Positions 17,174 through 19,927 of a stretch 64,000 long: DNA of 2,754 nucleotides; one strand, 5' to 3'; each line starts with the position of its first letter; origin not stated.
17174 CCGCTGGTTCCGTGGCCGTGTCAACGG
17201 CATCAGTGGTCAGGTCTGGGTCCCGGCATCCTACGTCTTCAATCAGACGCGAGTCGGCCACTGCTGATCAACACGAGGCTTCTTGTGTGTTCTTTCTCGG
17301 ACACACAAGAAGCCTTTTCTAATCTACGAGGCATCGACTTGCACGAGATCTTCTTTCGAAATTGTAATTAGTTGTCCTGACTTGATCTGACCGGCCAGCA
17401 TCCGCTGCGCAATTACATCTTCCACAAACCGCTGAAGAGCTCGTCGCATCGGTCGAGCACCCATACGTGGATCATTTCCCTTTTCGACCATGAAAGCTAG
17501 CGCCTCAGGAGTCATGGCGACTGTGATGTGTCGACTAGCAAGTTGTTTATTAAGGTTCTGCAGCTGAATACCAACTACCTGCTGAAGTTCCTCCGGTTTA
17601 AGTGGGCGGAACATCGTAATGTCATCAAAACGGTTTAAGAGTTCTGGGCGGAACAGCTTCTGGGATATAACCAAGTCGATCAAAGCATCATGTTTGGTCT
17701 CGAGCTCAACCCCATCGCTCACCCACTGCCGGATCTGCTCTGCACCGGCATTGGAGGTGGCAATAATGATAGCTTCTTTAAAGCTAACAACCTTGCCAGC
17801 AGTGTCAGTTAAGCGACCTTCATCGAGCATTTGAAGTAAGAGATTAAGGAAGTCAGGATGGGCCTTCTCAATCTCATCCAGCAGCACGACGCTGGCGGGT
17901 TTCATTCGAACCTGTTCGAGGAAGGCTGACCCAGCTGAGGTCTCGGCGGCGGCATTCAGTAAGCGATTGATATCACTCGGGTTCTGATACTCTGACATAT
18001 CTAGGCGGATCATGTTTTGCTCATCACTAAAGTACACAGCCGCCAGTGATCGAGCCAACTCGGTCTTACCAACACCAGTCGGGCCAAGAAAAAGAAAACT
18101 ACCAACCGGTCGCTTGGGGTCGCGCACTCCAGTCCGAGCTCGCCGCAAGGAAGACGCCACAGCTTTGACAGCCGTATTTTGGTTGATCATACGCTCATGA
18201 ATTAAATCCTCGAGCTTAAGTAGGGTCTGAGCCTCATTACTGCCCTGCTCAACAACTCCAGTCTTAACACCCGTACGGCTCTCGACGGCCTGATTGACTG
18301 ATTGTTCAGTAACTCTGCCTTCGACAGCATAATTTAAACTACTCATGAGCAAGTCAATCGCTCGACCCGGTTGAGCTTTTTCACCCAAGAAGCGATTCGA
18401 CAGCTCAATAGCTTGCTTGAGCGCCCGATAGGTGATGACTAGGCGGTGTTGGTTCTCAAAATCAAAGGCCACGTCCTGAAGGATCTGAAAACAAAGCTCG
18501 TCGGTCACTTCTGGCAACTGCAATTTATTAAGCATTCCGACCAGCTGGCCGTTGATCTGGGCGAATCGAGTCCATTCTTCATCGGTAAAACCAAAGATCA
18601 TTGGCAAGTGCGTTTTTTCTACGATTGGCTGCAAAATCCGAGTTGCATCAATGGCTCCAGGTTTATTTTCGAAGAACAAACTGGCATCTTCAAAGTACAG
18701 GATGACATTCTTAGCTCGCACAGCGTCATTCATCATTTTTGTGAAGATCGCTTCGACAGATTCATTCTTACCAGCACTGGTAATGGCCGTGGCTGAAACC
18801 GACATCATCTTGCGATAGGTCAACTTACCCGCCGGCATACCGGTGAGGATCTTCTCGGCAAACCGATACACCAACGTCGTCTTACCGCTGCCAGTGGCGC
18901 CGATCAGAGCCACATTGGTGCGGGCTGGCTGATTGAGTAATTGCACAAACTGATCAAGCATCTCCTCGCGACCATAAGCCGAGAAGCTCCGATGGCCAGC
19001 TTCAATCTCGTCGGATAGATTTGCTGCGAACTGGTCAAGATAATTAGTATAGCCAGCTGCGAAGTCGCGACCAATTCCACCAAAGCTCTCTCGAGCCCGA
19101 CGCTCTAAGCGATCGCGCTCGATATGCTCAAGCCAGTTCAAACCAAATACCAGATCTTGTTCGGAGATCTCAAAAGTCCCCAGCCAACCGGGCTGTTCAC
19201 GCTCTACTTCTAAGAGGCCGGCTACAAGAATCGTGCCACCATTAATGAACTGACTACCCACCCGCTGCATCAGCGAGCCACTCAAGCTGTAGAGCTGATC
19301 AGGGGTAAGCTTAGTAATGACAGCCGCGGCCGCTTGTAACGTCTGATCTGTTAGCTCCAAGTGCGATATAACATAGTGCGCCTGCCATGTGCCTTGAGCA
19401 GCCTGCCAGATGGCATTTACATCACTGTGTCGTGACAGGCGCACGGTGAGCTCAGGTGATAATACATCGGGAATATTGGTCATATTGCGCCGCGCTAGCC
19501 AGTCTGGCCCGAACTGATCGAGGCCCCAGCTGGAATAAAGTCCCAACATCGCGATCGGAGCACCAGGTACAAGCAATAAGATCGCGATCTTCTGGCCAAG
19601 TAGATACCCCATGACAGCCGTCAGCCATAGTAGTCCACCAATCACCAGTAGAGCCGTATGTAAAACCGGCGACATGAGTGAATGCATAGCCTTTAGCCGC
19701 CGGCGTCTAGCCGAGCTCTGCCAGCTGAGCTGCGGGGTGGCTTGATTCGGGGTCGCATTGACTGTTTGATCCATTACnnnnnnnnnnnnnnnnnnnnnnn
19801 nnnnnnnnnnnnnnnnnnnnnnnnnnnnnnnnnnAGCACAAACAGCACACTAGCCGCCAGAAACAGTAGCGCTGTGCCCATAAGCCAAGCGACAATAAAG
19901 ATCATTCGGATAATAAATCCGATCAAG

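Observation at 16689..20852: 4.1-kb insertion inside the str operon carrying a membrane-anchored, atypical Hsp100/Clp-like AAA+ module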

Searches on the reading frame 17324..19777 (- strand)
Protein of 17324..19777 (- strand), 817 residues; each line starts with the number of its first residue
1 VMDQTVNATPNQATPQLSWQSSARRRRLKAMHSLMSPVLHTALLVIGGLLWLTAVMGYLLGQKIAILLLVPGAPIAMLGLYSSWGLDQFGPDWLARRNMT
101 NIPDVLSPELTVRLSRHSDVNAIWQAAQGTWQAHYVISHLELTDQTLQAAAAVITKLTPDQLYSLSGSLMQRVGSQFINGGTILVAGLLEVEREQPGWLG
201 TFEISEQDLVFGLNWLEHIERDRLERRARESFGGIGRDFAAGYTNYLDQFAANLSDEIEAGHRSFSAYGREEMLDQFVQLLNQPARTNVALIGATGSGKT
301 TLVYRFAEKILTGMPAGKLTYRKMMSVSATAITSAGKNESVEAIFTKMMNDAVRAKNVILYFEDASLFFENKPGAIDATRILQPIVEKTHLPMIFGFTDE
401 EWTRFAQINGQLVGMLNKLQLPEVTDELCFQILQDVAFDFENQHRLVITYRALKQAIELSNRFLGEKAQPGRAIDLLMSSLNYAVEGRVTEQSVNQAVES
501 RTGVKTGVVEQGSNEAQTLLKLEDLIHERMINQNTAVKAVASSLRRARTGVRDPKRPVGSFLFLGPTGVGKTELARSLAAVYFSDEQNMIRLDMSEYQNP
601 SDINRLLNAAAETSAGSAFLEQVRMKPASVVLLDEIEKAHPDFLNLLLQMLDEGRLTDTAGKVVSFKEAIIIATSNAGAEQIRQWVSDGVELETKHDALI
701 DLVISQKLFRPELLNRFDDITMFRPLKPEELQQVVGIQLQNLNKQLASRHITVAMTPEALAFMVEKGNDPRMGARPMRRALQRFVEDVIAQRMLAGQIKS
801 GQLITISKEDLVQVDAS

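Call 3: search_protein_families(library=pfam, proteins=[window:17324-19777:-], max_evalue=0.1)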
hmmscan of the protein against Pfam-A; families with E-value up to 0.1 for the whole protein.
window:17324-19777:- (817 aa): 55 families (the best 25 are shown)
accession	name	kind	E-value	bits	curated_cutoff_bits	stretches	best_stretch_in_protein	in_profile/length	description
PF07724.20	AAA_2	-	4.1e-46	157.5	27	1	556-720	1-166/166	AAA domain (Cdc48 subfamily)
PF10431.15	ClpB_D2-small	-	7.3e-24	84.1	21.9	1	726-806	1-81/81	C-terminal, D2-small domain, of ClpB protein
PF07728.20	AAA_5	-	9.8e-19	68.2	22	1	561-681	2-126/139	AAA domain (dynein-related subfamily)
PF00004.35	AAA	-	2.1e-14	54.5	21.2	2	562-677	2-110/131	ATPase family associated with various cellular activities (AAA)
PF13401.12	AAA_22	-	6.6e-12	46.3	27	2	560-652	7-109/130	AAA domain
PF13191.12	AAA_16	-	9.3e-11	42.9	32.6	1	268-313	3-51/167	AAA ATPase domain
PF17871.7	AAA_lid_9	-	9.5e-10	38.8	22.8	1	426-477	2-53/104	AAA lid domain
PF13173.12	AAA_14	-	3.2e-09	37.3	27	1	562-654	6-88/129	AAA domain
PF00437.27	T2SSE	-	4.9e-08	32.5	24.9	2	555-636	139-220/370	Type II/IV secretion system protein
PF12775.13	AAA_7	-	1.8e-07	31.3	25.8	1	560-642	35-115/181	P-loop containing dynein motor region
PF00158.32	Sigma54_activat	-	9.7e-07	29.1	20.2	1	560-681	24-148/168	Sigma-54 interaction domain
PF00005.33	ABC_tran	-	1.3e-06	29.5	25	1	287-322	12-45/137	ABC transporter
PF20030.5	bpMoxR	-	1.8e-06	27.6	27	1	561-677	34-146/205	MoxR domain in the MoxR-vWA-beta-propeller ternary systems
PF13481.12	AAA_25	-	2.6e-06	27.7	27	1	285-319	32-68/195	AAA domain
PF25199.1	nSTAND_NTPase5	-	2.7e-06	27.7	34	1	271-330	26-84/145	Novel STAND NTPase 5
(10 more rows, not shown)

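Call 4: search_protein_families(library=ncbifam, proteins=[window:17324-19777:-], max_evalue=0.1)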
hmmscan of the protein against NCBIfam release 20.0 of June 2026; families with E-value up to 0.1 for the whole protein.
window:17324-19777:- (817 aa): 89 families (the best 25 are shown)
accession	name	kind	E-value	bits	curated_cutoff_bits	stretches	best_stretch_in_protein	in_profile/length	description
TIGR03346.1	chaperone_ClpB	equivalog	9.2e-126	421.3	1232.1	2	485-810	524-847/853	ATP-dependent chaperone ClpB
NF008118.0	PRK10865.1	equivalog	5.2e-106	355.5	1417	2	487-810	529-850/857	ATP-dependent chaperone ClpB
TIGR02639.1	ClpA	equivalog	1.2e-104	351.1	993.15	1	241-807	162-733/734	ATP-dependent Clp protease ATP-binding subunit ClpA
NF033606.1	heat_AAA_ClpK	exception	2.1e-92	310.5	1900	2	489-806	576-896/949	heat shock survival AAA family ATPase ClpK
NF033607.0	disagg_AAA_ClpG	exception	2.5e-87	293.7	1900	2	497-807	563-875/932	AAA family protein disaggregase ClpG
TIGR03345.1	VI_ClpV1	equivalog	2.2e-86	290.9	884.95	2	485-801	525-843/852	type VI secretion system ATPase TssH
NF008263.0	PRK11034.1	equivalog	4.3e-80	269.6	1350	1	171-808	96-735/758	ATP-dependent Clp protease ATP-binding subunit ClpA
NF003745.1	PRK05342.1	equivalog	9e-12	44.5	359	3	285-352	108-166/418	ATP-dependent Clp protease ATP-binding subunit ClpX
NF003229.0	PRK04195.1-5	equivalog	5.8e-10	38.5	280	1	530-658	19-126/413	replication factor C large subunit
TIGR03499.1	FlhF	equivalog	5.6e-08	33.1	174.15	2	518-585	156-225/286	flagellar biosynthesis GTPase FlhF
TIGR00382.1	clpX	equivalog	1.2e-07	31.2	370.75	1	285-352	116-174/414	ATP-dependent protease ATP-binding subunit ClpX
TIGR03420.1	DnaA_homol_Hda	equivalog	7.4e-07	28.9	194.8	1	263-331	15-84/226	DnaA regulatory inactivator Hda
NF041000.1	ATPase_ComGA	equivalog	7.4e-06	25.1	300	1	289-310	131-152/267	competence type IV pilus ATPase ComGA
NF047784.1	MadB_ATPase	equivalog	8.4e-06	25.2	475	1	561-595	36-67/298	MadB family AAA-type ATPase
NF005304.0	PRK06835.1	equivalog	1.6e-05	24.2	215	0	538-587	163-212/330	ATP-binding protein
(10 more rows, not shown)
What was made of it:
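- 17324..19774 (-): 816-aa membrane-anchored double-AAA+ Clp/Hsp100-like ATPase (whole gene, including stop codon). All NCBIfam Clp hits score far below their cut-offs (call 4).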

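Call 5: find_homologous_proteins(query=window:17324-19777:-)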
Query window:17324-19777:- (817 aa): 174 proteins with E <= 0.001 among 8000 candidates; the best 120 are listed.
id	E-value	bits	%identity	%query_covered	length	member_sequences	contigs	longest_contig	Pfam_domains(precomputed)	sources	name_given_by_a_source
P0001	0.0e+0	1643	91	100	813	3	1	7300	PF13173.13,PF20030.6,PF00437.27,PF00004.36,PF13401.13,PF17871.8,PF07728.21,PF13191.13,PF00158.33,PF07724.21,PF00005.34,PF12775.14,PF05729.19,PF13521.13,PF10431.16,PF25199.2,PF13481.13,PF20720.4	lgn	-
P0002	0.0e+0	1316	73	98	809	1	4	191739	PF13173.13,PF20030.6,PF00437.27,PF00004.36,PF13401.13,PF17871.8,PF07728.21,PF13191.13,PF01695.24,PF00158.33,PF07724.21,PF00005.34,PF12775.14,PF05729.19,PF10431.16,PF25199.2,PF13481.13,PF20720.4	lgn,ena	-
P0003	1.4e-248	845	52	97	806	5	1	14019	PF13173.13,PF00004.36,PF13401.13,PF17871.8,PF01637.25,PF07728.21,PF13191.13,PF01695.24,PF13479.13,PF00158.33,PF07724.21,PF00005.34,PF12775.14,PF13521.13,PF10431.16,PF20720.4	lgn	-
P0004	2.0e-247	842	52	98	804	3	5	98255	PF13173.13,PF13671.13,PF00004.36,PF13401.13,PF17871.8,PF07728.21,PF13191.13,PF01695.24,PF13479.13,PF00158.33,PF07724.21,PF00005.34,PF12775.14,PF02367.24,PF13521.13,PF10431.16,PF20720.4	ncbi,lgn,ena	-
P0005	2.2e-245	835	51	98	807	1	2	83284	PF13173.13,PF00004.36,PF13401.13,PF17871.8,PF07728.21,PF13191.13,PF01695.24,PF13479.13,PF07724.21,PF00005.34,PF12775.14,PF05729.19,PF13521.13,PF10431.16,PF20720.4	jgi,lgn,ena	-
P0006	2.8e-244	831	51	98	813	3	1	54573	PF13173.13,PF00004.36,PF13401.13,PF17871.8,PF07728.21,PF13191.13,PF01695.24,PF13479.13,PF00158.33,PF07724.21,PF00005.34,PF12775.14,PF13521.13,PF10431.16,PF20720.4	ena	-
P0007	6.2e-244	830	50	98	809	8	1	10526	PF13173.13,PF13555.13,PF00004.36,PF13401.13,PF20703.4,PF17871.8,PF07728.21,PF13191.13,PF07724.21,PF00005.34,PF12775.14,PF10431.16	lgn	-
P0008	1.0e-243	829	49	98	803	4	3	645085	PF13173.13,PF00004.36,PF13401.13,PF03193.23,PF20703.4,PF07728.21,PF13191.13,PF00158.33,PF07724.21,PF00005.34,PF12775.14,PF13521.13,PF10431.16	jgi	jgi:ATP-dependent Clp protease ATP-binding subunit ClpC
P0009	1.3e-242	826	51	99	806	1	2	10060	PF13173.13,PF00004.36,PF13401.13,PF17871.8,PF07728.21,PF13191.13,PF13479.13,PF00158.33,PF07724.21,PF00005.34,PF12775.14,PF13521.13,PF10431.16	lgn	-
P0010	5.3e-242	824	51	98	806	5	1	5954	PF13173.13,PF00004.36,PF13401.13,PF17871.8,PF07728.21,PF13191.13,PF13479.13,PF07724.21,PF00005.34,PF12775.14,PF13521.13,PF10431.16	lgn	-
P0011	5.1e-241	820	50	98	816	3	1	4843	PF13173.13,PF13479.13,PF07724.21,PF00005.34,PF12775.14,PF00004.36,PF13401.13,PF17871.8,PF07728.21,PF10431.16,PF13191.13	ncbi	ncbi:MAG: ATP-dependent Clp protease ATP-binding subunit [bacterium]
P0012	2.6e-234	798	49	98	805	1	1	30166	PF13173.13,PF01695.24,PF07724.21,PF12775.14,PF13521.13,PF00004.36,PF13401.13,PF17871.8,PF07728.21,PF10431.16,PF13191.13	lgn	-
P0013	5.2e-232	791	50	94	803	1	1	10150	PF13173.13,PF00004.36,PF13401.13,PF07728.21,PF13191.13,PF13479.13,PF00158.33,PF07724.21,PF00005.34,PF12775.14,PF13521.13,PF10431.16,PF25199.2,PF20720.4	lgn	-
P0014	2.6e-171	590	44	88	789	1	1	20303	PF13173.13,PF00004.36,PF13401.13,PF17871.8,PF07728.21,PF13191.13,PF06414.19,PF01695.24,PF00158.33,PF07724.21,PF10431.16,PF20720.4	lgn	-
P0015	1.9e-102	362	33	70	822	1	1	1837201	PF13173.13,PF02861.26,PF20030.6,PF02151.26,PF00004.36,PF13401.13,PF23569.2,PF17871.8,PF07728.21,PF13191.13,PF00158.33,PF07724.21,PF12775.14,PF05621.18,PF01078.28,PF10431.16,PF20720.4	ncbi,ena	-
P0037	9.1e-93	330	34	70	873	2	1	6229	PF00158.33,PF07724.21,PF00004.36,PF13401.13,PF17871.8,PF05673.20,PF05496.19,PF07728.21,PF10431.16,PF13191.13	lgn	-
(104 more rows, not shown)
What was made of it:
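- On Saccharibacterial membrane Clp-like ATPase plus 120-aa partner (the unnamed family proposed here): 14 full-length relatives were found at 44-91% identity (call 5).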

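Call 8: find_encoding_contigs(protein=P0008, flank=8000, max_places=3)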
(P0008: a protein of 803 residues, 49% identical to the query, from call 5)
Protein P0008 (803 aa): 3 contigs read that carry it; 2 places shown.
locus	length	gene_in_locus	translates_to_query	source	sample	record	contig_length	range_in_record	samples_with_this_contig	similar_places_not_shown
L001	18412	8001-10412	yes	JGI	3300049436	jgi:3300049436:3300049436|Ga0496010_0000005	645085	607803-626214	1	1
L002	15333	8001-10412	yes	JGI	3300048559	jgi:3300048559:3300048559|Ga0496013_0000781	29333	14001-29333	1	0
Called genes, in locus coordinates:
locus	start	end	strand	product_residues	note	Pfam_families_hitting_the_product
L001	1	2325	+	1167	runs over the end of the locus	PF04563:RNA_pol_Rpb2_1, PF04561:RNA_pol_Rpb2_2, PF04565:RNA_pol_Rpb2_3, PF10385:RNA_pol_Rpb2_45, PF00562:RNA_pol_Rpb2_6, PF04560:RNA_pol_Rpb2_7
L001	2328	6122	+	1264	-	PF04997:RNA_pol_Rpb1_1, PF00623:RNA_pol_Rpb1_2, PF04983:RNA_pol_Rpb1_3, PF04998:RNA_pol_Rpb1_5, PF21668:RPOC_hybrid (faint)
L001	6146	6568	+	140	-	PF00164:Ribosom_S12_S23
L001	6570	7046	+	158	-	PF00177:Ribosomal_S7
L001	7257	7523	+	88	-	-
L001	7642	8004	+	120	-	-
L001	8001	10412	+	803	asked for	PF13191:AAA_16 (faint), PF20703:nSTAND1 (weak), PF13401:AAA_22 (weak), PF00004:AAA, PF00004:AAA (weak), PF07724:AAA_2, PF07728:AAA_5, PF10431:ClpB_D2-small, +6 more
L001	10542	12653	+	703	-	PF00009:GTP_EFTU, PF22042:EF-G_D2, PF03144:GTP_EFTU_D2, PF14492:EFG_III, PF16658:RF3_C (weak), PF03764:EFG_IV, PF00679:EFG_C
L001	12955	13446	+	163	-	-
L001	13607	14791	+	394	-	PF00009:GTP_EFTU, PF03144:GTP_EFTU_D2, PF03143:GTP_EFTU_D3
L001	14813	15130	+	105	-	PF00338:Ribosomal_S10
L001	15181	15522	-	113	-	PF11950:DUF3467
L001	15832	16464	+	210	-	PF00297:Ribosomal_L3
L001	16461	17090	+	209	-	PF00573:Ribosomal_L4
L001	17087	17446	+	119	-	PF00276:Ribosomal_L23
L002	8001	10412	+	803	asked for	PF13191:AAA_16 (faint), PF20703:nSTAND1 (weak), PF13401:AAA_22 (weak), PF00004:AAA, PF00004:AAA (weak), PF07724:AAA_2, PF07728:AAA_5, PF10431:ClpB_D2-small, +6 more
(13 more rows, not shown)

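Call 10: find_encoding_contigs(protein=P0004, flank=6000, max_places=2)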
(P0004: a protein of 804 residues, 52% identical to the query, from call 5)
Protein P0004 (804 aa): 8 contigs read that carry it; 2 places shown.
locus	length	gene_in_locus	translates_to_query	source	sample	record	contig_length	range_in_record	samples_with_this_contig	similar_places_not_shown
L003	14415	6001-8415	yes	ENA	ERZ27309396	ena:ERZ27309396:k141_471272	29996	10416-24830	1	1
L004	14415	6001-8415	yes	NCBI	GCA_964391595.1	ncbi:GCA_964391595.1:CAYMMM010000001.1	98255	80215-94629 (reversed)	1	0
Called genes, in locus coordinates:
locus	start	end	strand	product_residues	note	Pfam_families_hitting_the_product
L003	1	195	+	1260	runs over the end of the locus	PF04997:RNA_pol_Rpb1_1, PF00623:RNA_pol_Rpb1_2, PF04983:RNA_pol_Rpb1_3, PF04998:RNA_pol_Rpb1_5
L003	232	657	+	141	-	PF00164:Ribosom_S12_S23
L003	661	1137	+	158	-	PF00177:Ribosomal_S7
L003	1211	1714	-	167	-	-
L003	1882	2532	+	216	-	PF00293:NUDIX (weak)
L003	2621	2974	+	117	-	-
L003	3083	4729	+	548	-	PF00005:ABC_tran, PF13175:AAA_15 (faint), PF13555:AAA_29 (faint), PF00005:ABC_tran, PF02463:SMC_N (weak), PF13304:AAA_21 (weak)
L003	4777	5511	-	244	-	-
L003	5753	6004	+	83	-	-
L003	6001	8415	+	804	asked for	PF00005:ABC_tran (faint), PF13191:AAA_16 (weak), PF00004:AAA, PF17871:AAA_lid_9 (weak), PF00004:AAA, PF07724:AAA_2, PF07728:AAA_5, PF10431:ClpB_D2-small, +10 more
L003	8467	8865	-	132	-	-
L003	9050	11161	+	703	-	PF00009:GTP_EFTU, PF22042:EF-G_D2, PF03144:GTP_EFTU_D2, PF14492:EFG_III, PF16658:RF3_C (weak), PF03764:EFG_IV, PF00679:EFG_C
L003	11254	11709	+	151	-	-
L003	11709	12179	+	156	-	-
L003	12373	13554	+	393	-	PF00009:GTP_EFTU, PF03144:GTP_EFTU_D2, PF03143:GTP_EFTU_D3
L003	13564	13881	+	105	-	PF00338:Ribosomal_S10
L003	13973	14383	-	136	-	-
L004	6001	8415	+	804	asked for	PF00005:ABC_tran (faint), PF13191:AAA_16 (weak), PF00004:AAA, PF17871:AAA_lid_9 (weak), PF00004:AAA, PF07724:AAA_2, PF07728:AAA_5, PF10431:ClpB_D2-small, +10 more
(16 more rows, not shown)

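Call 11: find_encoding_contigs(protein=P0014, flank=6000, max_places=2)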
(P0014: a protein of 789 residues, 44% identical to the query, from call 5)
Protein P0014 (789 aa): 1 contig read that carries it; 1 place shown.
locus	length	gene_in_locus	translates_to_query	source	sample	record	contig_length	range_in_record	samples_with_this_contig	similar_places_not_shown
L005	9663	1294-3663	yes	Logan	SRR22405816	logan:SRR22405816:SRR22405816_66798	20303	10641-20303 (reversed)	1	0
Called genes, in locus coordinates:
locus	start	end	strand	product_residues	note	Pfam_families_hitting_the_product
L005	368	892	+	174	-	-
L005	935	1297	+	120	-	-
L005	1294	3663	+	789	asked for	PF00004:AAA (weak), PF00158:Sigma54_activat (faint), PF01695:IstB_IS21 (faint), PF17871:AAA_lid_9, PF00004:AAA, PF07724:AAA_2, PF07728:AAA_5, PF10431:ClpB_D2-small, +5 more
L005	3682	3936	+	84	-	PF10805:DUF2730 (faint)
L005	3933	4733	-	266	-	PF02224:Cytidylate_kin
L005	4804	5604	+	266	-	PF03372:Exo_endo_phos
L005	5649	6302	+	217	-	-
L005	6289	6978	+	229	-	PF06197:DUF998, PF10277:Frag1 (weak)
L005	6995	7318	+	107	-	-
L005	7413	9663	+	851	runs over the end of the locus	PF04851:ResIII (weak), PF08722:Tn7_TnsA-like_N (faint)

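Call 13: find_related_loci(query=A1, collection=genome_contigs, flank=6000)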
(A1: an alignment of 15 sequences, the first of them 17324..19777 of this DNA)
Query A1 (817 aa) in genome_contigs; peptide patterns used: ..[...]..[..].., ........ (x = any residue, [..] = any of these).
600 stretches matched a pattern (row limit reached: there are more); 596 encode a relative of the query (tblastn E <= 1e-3); the best 80 are kept; 80 distinct loci.
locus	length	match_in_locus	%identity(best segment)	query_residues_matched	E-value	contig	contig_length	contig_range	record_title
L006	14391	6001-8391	41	17-814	0e+0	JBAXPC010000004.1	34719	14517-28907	MAG: bacterium isolate ELA521 MAG521_4, whole genome shotgun sequence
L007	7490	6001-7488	57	203-699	9e-178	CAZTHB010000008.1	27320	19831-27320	MAG TPA_asm: uncultured Candidatus Saccharibacteria bacterium isolate SRP257259_co1_77 genome assembly, contig: NODE_191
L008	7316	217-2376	43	93-811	1e-174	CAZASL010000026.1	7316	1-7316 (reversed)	MAG TPA_asm: uncultured Candidatus Saccharibacteria bacterium isolate SRP200132_co1_490 genome assembly, contig: NODE_18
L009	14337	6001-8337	41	21-811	7e-167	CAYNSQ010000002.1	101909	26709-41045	MAG TPA_asm: uncultured Candidatus Saccharibacteria bacterium isolate SRP292972_co3_107 genome assembly, contig: NODE_24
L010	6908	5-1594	50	285-814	7e-168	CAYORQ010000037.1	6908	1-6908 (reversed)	MAG TPA_asm: uncultured Candidatus Saccharibacteria bacterium isolate binchicken_co321_112 genome assembly, contig: NODE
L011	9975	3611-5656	43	122-811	1e-165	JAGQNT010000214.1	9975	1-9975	MAG: Candidatus Saccharibacteria bacterium isolate HKST-UBA75 k127_3726190, whole genome shotgun sequence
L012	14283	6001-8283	42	57-811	3e-165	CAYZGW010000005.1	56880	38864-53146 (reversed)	MAG TPA_asm: uncultured Candidatus Saccharibacteria bacterium isolate SRP200132_co1_640 genome assembly, contig: NODE_83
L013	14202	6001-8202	40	90-813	6e-163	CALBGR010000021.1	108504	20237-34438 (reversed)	MAG TPA_asm: uncultured Candidatus Saccharibacteria bacterium isolate SRR5251193_bin.8_CONCOCT_v1.1_MAG genome assembly,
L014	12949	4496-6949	39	1-811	1e-162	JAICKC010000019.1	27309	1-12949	MAG: Candidatus Saccharibacteria bacterium isolate GZL_HY_2_bin.34 k141_2215191_length_27309_cov_11.0000, whole genome s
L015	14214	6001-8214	40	62-811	1e-162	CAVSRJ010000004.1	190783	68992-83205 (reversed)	MAG: uncultured Candidatus Saccharibacteria bacterium isolate MFD05684.bin.1.284 genome assembly, contig: contig_25412,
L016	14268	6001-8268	41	62-811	6e-162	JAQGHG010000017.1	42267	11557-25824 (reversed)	MAG: Patescibacteria group bacterium isolate RYN_427 scaffold_2121844, whole genome shotgun sequence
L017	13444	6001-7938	43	169-813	3e-162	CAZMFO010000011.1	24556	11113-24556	MAG TPA_asm: uncultured Candidatus Saccharibacteria bacterium isolate binchicken_co16_156 genome assembly, contig: NODE_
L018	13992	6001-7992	42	145-811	3e-162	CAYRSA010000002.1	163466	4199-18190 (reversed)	MAG TPA_asm: uncultured Candidatus Saccharibacteria bacterium isolate SRP173033_co1_291 genome assembly, contig: NODE_93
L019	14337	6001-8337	40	45-814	3e-161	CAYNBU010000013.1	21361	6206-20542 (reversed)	MAG TPA_asm: uncultured Candidatus Saccharibacteria bacterium isolate SRP344714_co2_88 genome assembly, contig: NODE_631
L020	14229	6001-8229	41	59-811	5e-161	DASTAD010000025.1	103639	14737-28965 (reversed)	MAG TPA_asm: Candidatus Saccharimonadales bacterium isolate SMAG_U726 k141_1205155, whole genome shotgun sequence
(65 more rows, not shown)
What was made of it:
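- The best 80 are nearly all labelled Saccharibacteria, at 35-57% identity (call 13). The pair is a core Saccharibacteria module present in hundreds of species genomes (call 13).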
